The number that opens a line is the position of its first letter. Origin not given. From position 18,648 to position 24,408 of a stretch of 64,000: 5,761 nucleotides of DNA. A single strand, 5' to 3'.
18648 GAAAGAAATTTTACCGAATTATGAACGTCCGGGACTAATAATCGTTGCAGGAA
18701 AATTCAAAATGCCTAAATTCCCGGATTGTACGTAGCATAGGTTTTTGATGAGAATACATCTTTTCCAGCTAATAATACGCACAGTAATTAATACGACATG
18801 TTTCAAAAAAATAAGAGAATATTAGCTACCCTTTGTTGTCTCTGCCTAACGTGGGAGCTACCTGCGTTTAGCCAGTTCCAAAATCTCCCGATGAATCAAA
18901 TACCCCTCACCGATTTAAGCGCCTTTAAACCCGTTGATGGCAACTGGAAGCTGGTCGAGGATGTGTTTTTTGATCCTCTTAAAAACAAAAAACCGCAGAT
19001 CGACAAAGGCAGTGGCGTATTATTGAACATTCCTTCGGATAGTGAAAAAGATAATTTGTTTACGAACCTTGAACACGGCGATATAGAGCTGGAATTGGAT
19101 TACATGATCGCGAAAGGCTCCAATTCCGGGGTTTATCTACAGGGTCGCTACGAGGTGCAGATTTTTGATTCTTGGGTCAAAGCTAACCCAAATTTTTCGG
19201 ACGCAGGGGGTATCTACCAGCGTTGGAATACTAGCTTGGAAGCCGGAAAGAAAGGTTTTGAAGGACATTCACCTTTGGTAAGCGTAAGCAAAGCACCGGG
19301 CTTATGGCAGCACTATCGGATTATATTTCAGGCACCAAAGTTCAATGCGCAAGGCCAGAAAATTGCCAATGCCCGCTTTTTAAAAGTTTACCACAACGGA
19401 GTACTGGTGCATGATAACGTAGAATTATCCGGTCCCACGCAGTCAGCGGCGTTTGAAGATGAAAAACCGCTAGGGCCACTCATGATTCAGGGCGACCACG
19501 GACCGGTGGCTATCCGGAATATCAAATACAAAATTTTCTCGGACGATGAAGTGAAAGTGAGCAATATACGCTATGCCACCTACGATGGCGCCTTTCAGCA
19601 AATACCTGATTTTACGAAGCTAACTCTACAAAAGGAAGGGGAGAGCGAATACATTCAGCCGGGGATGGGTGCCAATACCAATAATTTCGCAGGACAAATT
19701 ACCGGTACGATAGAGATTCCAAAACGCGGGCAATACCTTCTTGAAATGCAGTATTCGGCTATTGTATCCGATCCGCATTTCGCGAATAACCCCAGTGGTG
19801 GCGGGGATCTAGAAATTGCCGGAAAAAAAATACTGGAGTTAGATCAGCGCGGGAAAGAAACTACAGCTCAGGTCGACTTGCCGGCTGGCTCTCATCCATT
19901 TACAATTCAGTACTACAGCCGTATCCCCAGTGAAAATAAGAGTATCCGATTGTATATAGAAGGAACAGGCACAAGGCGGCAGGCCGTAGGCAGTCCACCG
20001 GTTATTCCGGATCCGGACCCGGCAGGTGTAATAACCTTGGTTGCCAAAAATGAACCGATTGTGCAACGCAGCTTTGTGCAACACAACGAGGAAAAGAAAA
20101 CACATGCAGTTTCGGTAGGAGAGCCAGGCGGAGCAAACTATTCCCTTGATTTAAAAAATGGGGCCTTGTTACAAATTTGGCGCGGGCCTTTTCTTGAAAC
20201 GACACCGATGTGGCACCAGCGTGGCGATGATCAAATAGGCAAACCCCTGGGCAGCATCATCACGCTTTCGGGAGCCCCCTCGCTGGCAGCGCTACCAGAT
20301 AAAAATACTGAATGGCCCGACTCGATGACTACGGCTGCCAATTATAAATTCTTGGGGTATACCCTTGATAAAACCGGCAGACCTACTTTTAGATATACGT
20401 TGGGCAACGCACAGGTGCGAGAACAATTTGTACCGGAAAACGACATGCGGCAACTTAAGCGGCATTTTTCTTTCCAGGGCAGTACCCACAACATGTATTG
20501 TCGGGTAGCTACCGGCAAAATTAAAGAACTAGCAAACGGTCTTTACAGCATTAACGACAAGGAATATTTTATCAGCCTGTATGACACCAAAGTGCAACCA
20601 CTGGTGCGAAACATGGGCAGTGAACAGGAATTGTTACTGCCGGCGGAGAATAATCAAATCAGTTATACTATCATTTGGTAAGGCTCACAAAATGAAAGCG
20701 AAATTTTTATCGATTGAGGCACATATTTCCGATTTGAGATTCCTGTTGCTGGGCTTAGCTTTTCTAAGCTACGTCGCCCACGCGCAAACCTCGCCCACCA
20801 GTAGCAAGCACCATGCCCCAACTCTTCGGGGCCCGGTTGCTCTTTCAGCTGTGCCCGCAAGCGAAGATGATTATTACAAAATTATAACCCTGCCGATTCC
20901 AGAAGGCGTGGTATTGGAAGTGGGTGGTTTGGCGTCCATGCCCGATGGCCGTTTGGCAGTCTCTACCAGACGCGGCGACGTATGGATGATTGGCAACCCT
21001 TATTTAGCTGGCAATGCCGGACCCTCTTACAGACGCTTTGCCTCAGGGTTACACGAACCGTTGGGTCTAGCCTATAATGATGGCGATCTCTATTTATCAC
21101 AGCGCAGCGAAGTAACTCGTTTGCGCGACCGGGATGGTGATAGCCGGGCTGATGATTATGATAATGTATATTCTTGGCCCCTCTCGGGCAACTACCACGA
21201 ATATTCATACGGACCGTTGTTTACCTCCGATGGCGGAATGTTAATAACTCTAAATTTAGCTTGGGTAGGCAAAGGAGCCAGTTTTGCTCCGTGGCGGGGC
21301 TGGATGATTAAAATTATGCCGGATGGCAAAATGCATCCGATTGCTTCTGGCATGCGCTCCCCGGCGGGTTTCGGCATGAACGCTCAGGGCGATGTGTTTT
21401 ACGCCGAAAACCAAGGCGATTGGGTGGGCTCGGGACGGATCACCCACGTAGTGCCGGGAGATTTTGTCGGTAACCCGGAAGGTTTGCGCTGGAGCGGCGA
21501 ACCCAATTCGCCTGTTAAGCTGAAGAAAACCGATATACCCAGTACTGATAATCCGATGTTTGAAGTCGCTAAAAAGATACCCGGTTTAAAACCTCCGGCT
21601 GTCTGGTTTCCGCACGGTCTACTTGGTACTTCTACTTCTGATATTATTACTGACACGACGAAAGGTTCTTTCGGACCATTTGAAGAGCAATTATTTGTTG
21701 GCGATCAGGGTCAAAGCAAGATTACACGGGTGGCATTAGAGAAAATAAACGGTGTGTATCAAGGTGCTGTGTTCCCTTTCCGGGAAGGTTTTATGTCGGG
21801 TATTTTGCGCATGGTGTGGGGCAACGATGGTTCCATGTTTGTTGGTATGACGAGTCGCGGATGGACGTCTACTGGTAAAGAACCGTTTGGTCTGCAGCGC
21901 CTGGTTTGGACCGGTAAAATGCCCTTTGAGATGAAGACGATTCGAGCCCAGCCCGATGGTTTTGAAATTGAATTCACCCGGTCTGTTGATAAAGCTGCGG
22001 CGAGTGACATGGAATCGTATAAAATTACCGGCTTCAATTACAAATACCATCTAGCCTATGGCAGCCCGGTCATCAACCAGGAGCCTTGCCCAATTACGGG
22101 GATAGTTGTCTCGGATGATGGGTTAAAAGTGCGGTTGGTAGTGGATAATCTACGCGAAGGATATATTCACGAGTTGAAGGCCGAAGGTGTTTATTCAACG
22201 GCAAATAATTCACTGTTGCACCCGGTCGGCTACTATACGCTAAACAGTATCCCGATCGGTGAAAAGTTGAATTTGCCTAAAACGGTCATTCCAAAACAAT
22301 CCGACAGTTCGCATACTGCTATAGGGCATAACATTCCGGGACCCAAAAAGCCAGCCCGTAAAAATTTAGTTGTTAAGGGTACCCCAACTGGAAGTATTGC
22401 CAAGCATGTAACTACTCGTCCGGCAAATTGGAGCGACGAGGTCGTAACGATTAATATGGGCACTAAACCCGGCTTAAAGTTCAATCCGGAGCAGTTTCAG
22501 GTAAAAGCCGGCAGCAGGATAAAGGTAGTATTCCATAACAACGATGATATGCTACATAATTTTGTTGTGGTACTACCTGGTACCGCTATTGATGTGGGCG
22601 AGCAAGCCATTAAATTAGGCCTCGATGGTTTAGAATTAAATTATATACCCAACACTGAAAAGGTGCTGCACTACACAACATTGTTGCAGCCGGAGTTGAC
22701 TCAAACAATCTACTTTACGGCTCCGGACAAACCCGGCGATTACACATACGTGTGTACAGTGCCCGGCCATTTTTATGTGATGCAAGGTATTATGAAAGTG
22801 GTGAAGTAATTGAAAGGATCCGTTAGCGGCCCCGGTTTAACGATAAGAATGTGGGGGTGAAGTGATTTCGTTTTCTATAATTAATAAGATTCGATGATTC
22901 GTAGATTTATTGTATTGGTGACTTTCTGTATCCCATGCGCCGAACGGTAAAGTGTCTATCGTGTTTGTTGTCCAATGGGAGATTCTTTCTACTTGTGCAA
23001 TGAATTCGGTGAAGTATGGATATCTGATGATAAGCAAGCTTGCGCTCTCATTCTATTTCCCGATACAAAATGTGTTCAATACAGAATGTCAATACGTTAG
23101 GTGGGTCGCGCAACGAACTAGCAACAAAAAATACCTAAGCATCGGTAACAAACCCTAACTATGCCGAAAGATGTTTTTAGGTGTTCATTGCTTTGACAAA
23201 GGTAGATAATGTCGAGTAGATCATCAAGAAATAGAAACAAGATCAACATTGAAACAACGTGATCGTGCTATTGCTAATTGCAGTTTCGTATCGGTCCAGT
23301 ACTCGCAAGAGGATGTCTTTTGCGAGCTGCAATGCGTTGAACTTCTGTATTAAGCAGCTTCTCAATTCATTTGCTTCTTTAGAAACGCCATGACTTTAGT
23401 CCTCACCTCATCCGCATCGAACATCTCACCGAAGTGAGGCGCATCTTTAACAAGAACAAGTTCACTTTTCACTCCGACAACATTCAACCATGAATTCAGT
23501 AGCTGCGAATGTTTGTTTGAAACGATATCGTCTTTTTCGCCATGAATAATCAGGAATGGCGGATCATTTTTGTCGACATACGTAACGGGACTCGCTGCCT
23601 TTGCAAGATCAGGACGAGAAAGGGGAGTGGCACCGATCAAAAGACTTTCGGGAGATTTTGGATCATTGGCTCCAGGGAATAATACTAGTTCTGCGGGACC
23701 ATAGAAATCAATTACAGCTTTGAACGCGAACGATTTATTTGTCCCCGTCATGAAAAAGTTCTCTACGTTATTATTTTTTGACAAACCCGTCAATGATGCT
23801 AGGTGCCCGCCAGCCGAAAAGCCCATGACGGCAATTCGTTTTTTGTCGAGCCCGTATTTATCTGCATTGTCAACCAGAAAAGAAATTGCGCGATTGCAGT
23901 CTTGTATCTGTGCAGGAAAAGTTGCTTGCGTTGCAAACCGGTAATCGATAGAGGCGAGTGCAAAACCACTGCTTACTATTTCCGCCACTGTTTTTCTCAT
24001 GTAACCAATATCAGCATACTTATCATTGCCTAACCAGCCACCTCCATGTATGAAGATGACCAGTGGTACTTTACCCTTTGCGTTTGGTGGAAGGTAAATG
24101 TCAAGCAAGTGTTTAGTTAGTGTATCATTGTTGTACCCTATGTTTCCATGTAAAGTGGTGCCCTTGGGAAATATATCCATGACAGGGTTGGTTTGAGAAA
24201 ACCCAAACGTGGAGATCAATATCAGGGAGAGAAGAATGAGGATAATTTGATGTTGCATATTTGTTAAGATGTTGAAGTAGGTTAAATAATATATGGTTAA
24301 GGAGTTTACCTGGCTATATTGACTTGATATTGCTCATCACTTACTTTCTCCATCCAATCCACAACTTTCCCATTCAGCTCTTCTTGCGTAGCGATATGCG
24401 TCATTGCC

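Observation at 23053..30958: Integrase-less island at the mnmE 3' end, bounded by an exact 18-bp repeat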

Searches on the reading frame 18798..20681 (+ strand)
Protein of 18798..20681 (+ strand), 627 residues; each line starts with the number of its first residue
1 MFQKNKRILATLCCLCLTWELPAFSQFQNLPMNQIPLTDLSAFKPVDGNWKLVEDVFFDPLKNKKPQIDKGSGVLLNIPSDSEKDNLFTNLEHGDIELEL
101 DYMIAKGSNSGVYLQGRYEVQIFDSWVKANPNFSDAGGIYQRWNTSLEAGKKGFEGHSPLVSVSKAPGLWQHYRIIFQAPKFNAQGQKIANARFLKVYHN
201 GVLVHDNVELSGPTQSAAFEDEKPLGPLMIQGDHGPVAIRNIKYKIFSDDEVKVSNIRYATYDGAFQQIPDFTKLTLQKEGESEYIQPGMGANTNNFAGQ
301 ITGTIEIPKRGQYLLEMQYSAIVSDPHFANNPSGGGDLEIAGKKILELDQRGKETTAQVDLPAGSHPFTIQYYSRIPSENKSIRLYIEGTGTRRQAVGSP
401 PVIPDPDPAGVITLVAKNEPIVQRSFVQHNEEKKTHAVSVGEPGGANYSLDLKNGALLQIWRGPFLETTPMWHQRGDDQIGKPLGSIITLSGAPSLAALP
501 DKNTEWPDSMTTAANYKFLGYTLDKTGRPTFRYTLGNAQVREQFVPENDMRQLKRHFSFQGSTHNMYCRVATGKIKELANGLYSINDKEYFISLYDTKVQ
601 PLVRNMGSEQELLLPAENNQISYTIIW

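Call 48: search_protein_families(library=pfam, proteins=[window:18798-20681:+])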
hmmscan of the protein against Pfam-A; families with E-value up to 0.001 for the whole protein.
window:18798-20681:+ (627 aa): 1 family
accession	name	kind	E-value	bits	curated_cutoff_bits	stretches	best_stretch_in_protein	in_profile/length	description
PF06439.18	3keto-disac_hyd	-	6.7e-28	98.4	26.8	1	56-243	26-185/187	3-keto-disaccharide hydrolase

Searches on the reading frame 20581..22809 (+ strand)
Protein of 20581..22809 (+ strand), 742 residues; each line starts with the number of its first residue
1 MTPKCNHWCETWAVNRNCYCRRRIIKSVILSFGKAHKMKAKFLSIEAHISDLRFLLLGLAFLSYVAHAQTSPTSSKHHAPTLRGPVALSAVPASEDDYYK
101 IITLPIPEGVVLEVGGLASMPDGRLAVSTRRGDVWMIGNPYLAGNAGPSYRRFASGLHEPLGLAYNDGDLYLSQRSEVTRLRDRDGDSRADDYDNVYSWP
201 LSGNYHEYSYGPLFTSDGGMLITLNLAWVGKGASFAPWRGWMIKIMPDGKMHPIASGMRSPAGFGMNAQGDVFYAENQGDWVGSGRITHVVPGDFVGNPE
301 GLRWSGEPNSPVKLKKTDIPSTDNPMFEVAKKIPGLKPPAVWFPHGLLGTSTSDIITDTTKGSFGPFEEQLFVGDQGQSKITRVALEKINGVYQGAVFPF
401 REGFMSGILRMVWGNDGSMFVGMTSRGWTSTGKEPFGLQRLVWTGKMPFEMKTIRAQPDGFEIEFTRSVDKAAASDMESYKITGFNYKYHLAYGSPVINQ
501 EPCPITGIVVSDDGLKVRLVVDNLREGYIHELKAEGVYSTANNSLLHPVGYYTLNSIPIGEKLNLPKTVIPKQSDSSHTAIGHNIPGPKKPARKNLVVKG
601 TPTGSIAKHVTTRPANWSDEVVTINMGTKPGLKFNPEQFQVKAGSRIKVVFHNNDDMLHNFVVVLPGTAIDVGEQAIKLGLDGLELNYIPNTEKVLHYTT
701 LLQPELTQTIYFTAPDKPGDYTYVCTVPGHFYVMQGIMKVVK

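Call 48: search_protein_families(library=pfam, proteins=[window:20581-22809:+])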
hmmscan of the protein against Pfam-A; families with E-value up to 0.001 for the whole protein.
window:20581-22809:+ (742 aa): 5 families
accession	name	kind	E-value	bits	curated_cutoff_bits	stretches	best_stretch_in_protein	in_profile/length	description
PF00127.26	Copper-bind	-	1.2e-08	35.7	21.2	1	628-740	8-98/99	Copper binding proteins, plastocyanin/azurin family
PF13473.12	Cupredoxin_1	-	2.7e-06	27.8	27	0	622-663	23-61/104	Cupredoxin-like domain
PF23500.1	DUF7133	-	3.7e-05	23.6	27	1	152-282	78-211/385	Domain of unknown function (DUF7133)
PF06525.17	SoxE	-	0.00011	22.1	21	1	641-730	43-127/149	Sulfocyanin (SoxE) domain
PF07731.20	Cu-oxidase_2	-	0.00082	19.6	20.4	0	633-740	29-130/137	Multicopper oxidase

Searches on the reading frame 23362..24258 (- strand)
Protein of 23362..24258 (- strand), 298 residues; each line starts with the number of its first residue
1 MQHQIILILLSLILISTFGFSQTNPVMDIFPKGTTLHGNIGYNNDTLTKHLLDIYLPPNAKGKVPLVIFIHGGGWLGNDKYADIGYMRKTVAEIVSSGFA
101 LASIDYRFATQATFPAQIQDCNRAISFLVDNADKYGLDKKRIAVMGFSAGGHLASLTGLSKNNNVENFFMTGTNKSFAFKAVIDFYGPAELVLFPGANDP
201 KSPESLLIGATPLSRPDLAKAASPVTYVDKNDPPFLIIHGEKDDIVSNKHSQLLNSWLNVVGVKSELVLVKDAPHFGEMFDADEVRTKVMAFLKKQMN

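Call 7: search_protein_families(library=pfam, proteins=[window:23362-24258:-])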
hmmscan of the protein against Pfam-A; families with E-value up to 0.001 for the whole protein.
window:23362-24258:- (298 aa): 11 families
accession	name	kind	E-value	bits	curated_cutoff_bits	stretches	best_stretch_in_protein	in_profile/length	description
PF20434.5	BD-FAE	-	4e-84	281.9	26.8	1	52-258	1-215/215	BD-FAE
PF07859.19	Abhydrolase_3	-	2e-20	73.9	25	1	67-275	1-206/210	alpha/beta hydrolase fold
PF00326.27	Peptidase_S9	-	8.4e-13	48.7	22.6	1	117-298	44-211/213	Prolyl oligopeptidase family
PF00561.26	Abhydrolase_1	-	2.2e-08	34.5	25.8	0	65-210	1-131/245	alpha/beta hydrolase fold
PF00135.34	COesterase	-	8.8e-08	32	27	1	44-164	83-207/515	Carboxylesterase family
PF02230.22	Abhydrolase_2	-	2e-07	31.5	23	1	116-163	81-128/217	Phospholipase/Carboxylesterase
PF01738.24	DLH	-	6.7e-06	26.3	21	1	129-275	85-186/217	Dienelactone hydrolase family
PF12146.15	Hydrolase_4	-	0.0001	22.1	27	0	232-255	191-214/239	Serine aminopeptidase, S33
PF12740.14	PETase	-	0.00011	22.2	28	0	54-152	44-137/263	PET hydrolase-like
PF12697.13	Abhydrolase_6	-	0.00017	22.7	26.3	1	67-191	1-113/217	Alpha/beta hydrolase family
PF03959.19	FSH1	-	0.00051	20.2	21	0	117-256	81-185/211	Serine hydrolase (FSH1)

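Call 67: search_protein_families(library=ncbifam, proteins=[window:23362-24258:-])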
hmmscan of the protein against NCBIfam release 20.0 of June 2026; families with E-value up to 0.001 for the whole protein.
window:23362-24258:- (298 aa): 18 families
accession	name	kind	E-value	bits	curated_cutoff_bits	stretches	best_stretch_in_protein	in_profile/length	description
NF052354.1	EstLipQMycob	equivalog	3.5e-31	108.2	700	1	39-263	139-361/418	esterase LipQ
NF058653.1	LipP1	equivalog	4.2e-23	81.6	350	1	54-160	62-164/300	LipP1 family hormone-sensitive lipase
NF033149.0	CHL_hydrolase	equivalog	1.7e-21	76.5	500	1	54-156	65-164/310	chloramphenicol hydrolase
NF052620.1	AryltfaseLP1002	equivalog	2.2e-13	50.2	300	1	57-275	25-231/265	lp_1002 family arylesterase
NF007547.0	PRK10162.1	equivalog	3.4e-13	49.2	389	1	55-156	77-173/321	acetyl esterase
NF050058.1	e_dPHAscl_type1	hypoth_equivalog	1.2e-12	47.9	150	1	52-158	10-122/276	extracellular catalytic domain type 1 short-chain-length polyhydroxyalkanoate depolymerase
NF041902.1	pecacetest_PaeX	equivalog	2.6e-11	43.1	550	1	98-274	106-280/318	pectin acetylesterase PaeX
NF042968.1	AcxylEst_AxeA1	equivalog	1.5e-10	40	700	1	49-157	35-137/459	acetylxylan esterase AxeA1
NF058649.1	GTSAG_HSLs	subfamily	1.1e-09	38.1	380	1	61-285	88-297/312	GTSAG motif subfamily hormone-sensitive lipase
NF058665.1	HaHSL_fam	equivalog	1.9e-09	37.3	320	1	47-156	46-143/260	hormone-sensitive lipase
NF058651.1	GESAG_HSLs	subfamily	1.6e-07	30.7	430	1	66-155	69-151/296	GESAG motif subfamily hormone-sensitive lipase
NF053518.1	DipepPtdsDpp5Prph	equivalog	1.3e-06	27.3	900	1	221-276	577-632/655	dipeptidyl-peptidase Dpp5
NF058650.1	GCSAG_HSLs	subfamily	1.6e-06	27.9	410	1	66-293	87-309/314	GCSAG motif subfamily hormone-sensitive lipase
NF041556.1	tannase_B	equivalog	2.6e-06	27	300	1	112-164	127-179/463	subtype B tannase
NF041096.1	esterase_EstD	equivalog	8.8e-05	21.7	600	0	58-157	154-258/421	esterase EstD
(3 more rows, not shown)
